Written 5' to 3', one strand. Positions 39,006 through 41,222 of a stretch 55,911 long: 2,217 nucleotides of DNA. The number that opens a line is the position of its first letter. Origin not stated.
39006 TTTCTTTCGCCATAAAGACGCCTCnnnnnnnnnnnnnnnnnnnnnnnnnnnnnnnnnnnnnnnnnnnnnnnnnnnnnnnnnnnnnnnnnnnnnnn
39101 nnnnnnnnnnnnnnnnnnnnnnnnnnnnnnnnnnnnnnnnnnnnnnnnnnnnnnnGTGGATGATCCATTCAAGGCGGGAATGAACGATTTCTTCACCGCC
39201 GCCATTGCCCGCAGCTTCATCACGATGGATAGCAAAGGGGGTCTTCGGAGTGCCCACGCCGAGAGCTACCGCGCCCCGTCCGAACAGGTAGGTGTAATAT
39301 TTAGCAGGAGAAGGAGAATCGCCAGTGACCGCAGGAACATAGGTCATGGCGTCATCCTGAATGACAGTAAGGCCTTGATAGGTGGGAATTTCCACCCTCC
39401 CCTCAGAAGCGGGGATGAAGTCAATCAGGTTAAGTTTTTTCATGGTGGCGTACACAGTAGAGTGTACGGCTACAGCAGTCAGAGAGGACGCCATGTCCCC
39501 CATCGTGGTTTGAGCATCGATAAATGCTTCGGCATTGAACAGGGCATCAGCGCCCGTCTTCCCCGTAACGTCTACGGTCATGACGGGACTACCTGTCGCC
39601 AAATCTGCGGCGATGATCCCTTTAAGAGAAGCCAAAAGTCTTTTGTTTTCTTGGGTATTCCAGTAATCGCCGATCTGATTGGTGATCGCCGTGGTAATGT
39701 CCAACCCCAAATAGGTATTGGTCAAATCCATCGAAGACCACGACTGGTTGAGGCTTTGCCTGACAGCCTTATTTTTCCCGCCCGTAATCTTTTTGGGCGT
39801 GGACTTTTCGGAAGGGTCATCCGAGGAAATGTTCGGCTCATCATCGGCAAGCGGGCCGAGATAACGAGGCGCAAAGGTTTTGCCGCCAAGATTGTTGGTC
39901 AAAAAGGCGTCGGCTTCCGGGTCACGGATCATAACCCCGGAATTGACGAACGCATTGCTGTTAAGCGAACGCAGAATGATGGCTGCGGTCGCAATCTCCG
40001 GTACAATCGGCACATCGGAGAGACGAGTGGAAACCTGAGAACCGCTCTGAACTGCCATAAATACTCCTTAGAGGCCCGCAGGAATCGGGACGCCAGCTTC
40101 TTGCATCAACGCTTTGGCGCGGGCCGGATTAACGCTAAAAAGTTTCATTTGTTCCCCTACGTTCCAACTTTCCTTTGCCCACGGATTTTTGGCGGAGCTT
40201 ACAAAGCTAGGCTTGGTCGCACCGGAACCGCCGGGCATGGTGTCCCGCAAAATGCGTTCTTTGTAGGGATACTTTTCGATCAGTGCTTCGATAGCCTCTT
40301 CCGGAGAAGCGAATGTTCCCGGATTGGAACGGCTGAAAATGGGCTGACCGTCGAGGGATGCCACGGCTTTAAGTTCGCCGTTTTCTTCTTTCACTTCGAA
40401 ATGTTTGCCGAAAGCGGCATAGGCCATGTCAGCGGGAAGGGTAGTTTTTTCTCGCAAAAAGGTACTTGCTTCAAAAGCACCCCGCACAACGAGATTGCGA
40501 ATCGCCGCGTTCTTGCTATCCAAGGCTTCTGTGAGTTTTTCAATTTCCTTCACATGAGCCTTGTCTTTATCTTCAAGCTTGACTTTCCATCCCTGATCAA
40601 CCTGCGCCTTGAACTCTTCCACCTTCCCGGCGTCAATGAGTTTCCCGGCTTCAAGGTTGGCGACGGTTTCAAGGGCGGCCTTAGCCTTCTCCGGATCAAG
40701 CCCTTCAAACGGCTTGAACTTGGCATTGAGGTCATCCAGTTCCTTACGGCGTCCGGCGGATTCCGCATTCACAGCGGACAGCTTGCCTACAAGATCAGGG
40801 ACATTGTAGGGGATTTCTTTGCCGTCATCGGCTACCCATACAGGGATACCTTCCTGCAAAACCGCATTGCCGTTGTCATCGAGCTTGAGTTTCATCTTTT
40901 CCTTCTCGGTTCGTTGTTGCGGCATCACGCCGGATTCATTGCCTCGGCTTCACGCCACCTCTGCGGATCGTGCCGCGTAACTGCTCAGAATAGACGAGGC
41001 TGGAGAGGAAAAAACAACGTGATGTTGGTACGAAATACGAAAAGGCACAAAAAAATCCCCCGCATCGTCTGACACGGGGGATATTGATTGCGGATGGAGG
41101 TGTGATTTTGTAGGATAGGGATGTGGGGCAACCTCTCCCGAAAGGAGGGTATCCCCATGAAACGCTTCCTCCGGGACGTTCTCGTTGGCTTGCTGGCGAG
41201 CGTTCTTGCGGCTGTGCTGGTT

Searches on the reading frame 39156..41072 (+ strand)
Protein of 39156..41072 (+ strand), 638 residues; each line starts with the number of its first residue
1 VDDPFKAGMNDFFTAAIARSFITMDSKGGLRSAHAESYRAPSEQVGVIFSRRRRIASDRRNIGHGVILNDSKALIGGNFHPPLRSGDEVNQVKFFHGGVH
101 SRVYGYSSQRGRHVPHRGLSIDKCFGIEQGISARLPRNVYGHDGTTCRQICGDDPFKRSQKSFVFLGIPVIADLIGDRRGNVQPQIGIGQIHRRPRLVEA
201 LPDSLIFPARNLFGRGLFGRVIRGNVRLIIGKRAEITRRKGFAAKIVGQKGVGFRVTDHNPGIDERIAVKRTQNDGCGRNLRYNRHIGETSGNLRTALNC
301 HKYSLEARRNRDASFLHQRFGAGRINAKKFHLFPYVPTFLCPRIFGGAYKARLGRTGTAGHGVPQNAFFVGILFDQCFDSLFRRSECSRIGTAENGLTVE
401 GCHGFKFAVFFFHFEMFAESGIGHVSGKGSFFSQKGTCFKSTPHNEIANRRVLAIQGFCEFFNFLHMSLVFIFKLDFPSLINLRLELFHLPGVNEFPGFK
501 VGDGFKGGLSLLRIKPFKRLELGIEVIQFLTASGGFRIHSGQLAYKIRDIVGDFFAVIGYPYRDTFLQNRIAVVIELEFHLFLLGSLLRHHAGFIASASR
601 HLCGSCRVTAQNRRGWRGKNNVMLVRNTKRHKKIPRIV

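Call 78: search_protein_families(library=phrogs, proteins=[window:39156-41072:+], max_evalue=0.001)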
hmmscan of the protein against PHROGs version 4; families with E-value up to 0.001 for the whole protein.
window:39156-41072:+ (638 aa): 0 families

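Call 94: search_solved_structures(query=window:39156-41072:+, max_evalue=0.01)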
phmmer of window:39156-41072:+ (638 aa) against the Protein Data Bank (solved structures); distinct sequences matched with E-value up to 0.01: 0.
